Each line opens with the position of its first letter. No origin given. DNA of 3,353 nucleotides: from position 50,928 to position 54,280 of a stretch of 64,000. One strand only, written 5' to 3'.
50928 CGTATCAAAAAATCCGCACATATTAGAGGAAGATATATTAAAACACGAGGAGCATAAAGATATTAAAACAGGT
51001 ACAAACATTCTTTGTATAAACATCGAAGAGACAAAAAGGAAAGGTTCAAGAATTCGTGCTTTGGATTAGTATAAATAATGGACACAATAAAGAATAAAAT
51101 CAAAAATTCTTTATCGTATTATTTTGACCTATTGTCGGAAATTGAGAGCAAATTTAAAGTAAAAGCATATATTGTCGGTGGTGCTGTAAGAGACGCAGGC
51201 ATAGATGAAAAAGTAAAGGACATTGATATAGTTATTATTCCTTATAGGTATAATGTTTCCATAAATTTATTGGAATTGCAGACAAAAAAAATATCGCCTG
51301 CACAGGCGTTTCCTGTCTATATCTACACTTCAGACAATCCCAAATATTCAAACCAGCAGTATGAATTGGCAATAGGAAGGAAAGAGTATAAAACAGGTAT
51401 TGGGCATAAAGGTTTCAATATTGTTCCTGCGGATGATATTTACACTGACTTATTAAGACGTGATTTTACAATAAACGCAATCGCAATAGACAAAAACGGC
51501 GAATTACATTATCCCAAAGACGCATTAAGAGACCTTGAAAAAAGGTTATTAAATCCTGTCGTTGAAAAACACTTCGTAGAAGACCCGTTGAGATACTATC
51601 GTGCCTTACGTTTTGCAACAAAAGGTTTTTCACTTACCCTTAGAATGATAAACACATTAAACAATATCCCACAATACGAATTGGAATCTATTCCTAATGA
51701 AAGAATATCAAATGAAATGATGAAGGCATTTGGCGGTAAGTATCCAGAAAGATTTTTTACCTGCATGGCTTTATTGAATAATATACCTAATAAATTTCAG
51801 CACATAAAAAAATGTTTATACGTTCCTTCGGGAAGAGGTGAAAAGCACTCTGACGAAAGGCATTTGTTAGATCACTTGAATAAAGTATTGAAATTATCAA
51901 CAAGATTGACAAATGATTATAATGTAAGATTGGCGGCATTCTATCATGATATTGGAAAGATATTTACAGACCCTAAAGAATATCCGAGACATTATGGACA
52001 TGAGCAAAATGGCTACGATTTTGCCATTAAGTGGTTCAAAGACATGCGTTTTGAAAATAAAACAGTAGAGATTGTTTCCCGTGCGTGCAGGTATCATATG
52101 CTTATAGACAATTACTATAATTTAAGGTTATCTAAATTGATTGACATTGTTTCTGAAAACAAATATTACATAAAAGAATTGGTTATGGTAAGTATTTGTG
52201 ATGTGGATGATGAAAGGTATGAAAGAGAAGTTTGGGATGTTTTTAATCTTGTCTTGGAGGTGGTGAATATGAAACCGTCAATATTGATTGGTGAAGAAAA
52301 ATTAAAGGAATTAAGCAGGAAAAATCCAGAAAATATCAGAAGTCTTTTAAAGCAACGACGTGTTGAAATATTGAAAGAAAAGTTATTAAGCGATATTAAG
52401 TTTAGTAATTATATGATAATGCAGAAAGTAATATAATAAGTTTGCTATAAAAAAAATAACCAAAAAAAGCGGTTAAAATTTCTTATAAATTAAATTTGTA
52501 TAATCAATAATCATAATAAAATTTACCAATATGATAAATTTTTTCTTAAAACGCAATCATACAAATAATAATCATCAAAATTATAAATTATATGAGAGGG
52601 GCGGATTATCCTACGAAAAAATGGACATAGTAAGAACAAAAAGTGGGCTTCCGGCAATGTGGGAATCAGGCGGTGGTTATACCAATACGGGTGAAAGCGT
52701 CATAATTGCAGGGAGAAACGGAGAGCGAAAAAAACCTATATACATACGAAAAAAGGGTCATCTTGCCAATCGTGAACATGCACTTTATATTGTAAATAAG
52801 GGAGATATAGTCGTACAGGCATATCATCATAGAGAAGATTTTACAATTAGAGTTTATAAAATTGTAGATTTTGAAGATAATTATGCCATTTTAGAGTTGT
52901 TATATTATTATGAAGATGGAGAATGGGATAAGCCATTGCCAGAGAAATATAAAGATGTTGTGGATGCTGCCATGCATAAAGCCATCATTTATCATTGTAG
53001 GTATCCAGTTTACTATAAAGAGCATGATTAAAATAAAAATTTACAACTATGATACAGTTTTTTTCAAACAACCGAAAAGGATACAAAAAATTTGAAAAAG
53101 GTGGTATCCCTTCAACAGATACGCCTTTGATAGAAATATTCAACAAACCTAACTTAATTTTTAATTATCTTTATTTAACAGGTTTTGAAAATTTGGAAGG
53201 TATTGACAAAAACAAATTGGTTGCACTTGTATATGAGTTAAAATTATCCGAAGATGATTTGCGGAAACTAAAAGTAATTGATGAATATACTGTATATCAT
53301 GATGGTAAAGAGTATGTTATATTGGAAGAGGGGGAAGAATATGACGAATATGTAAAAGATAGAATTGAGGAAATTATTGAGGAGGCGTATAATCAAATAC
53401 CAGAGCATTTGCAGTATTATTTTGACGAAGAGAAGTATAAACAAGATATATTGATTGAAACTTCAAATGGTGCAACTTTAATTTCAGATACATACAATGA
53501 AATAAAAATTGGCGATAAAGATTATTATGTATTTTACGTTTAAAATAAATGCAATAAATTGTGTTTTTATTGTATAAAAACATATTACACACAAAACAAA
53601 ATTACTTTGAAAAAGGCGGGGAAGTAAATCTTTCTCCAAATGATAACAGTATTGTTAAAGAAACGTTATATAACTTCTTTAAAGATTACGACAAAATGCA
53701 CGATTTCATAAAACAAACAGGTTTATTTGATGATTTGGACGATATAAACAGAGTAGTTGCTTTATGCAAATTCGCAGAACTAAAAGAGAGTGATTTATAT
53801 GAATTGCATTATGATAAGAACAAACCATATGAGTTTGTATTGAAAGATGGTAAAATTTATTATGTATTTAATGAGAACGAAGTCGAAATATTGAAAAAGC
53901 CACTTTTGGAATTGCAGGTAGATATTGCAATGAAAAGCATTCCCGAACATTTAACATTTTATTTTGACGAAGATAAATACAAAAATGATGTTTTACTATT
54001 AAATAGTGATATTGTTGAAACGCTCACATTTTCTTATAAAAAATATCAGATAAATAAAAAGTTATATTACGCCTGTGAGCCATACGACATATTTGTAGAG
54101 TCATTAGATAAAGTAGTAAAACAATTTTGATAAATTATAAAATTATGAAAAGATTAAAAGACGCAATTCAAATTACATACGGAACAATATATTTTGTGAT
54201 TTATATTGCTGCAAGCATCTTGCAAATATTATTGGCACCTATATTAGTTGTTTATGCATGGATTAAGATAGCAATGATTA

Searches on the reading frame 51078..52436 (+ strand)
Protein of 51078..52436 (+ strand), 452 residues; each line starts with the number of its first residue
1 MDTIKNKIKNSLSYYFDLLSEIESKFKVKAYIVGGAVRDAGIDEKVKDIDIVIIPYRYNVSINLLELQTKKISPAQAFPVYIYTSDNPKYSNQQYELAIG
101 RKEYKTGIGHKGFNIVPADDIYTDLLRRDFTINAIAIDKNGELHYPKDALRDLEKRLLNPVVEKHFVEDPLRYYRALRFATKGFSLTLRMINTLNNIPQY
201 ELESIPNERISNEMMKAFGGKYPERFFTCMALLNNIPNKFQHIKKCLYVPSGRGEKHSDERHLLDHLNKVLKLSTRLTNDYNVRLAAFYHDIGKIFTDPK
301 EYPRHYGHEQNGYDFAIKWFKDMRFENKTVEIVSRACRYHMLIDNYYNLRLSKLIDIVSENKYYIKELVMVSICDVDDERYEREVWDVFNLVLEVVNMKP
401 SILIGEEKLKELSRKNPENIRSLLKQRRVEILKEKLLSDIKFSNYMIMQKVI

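Call 11: search_protein_families(library=pfam, proteins=[window:51078-52436:+], max_evalue=0.01)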
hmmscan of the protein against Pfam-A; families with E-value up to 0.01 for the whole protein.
window:51078-52436:+ (452 aa): 3 families
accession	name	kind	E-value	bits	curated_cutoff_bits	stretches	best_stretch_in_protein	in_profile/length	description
PF01743.26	PolyA_pol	-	1.5e-14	54.9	23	1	30-158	1-125/126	Poly A polymerase head domain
PF01966.28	HD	-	2.9e-10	40.9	22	1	264-345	2-90/116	HD domain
PF12627.12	PolyA_pol_RNAbd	-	0.0016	18.6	22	1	201-230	18-47/64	Probable RNA and SrmB- binding site of polymerase A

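Call 12: search_protein_families(library=phrogs, proteins=[window:51078-52436:+], max_evalue=0.001)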
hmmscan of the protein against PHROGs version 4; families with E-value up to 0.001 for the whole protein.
window:51078-52436:+ (452 aa): 5 families
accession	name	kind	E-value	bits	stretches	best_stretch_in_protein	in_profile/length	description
phrog_2244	-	DNA, RNA and nucleotide metabolism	2.8e-64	219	1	29-436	4-388/392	tRNA nucleotidyltransferase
phrog_24229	-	DNA, RNA and nucleotide metabolism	1.1e-25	91.6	1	26-219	2-206/245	tRNA nucleotidyltransferase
phrog_1614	-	DNA, RNA and nucleotide metabolism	5.2e-09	37.2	1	21-181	28-185/268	nucleotidyltransferase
phrog_3921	-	unknown function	1.3e-05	25.7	1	255-340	22-112/227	-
phrog_6931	-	unknown function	8e-05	23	1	245-376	18-152/343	-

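Call 71: find_related_loci(query=window:51078-52436:+, collection=viral_contigs, flank=10000)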
Query window:51078-52436:+ (452 aa) in viral_contigs; peptide patterns used: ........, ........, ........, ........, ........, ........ (x = any residue, [..] = any of these).
16 stretches matched a pattern, but none encodes a relative of the query by tblastn (E <= 1e-3).

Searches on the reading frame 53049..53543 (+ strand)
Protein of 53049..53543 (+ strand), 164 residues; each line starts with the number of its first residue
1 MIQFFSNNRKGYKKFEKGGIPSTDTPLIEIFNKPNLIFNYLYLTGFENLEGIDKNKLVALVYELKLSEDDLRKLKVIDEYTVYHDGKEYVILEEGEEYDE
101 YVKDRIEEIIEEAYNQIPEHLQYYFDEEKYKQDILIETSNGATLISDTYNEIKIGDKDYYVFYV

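Call 22: search_protein_families(library=pfam, proteins=[window:53049-53543:+], max_evalue=0.01)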
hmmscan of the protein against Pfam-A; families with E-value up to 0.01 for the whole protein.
window:53049-53543:+ (164 aa): 1 family
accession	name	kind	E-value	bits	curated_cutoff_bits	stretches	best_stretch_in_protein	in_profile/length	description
PF07275.16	ArdA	-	0.0042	18.2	27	1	52-137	64-143/155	Antirestriction protein (ArdA)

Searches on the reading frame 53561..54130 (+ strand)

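Call 22: search_protein_families(library=pfam, proteins=[window:53561-54130:+], max_evalue=0.01)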
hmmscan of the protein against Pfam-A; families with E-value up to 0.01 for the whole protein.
window:53561-54130:+ (189 aa): 1 family
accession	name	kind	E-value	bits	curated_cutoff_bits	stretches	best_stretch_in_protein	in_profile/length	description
PF17153.9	CHASE9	-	0.0092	16.5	27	0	25-108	9-92/116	Periplasmic sensor domain, extracellular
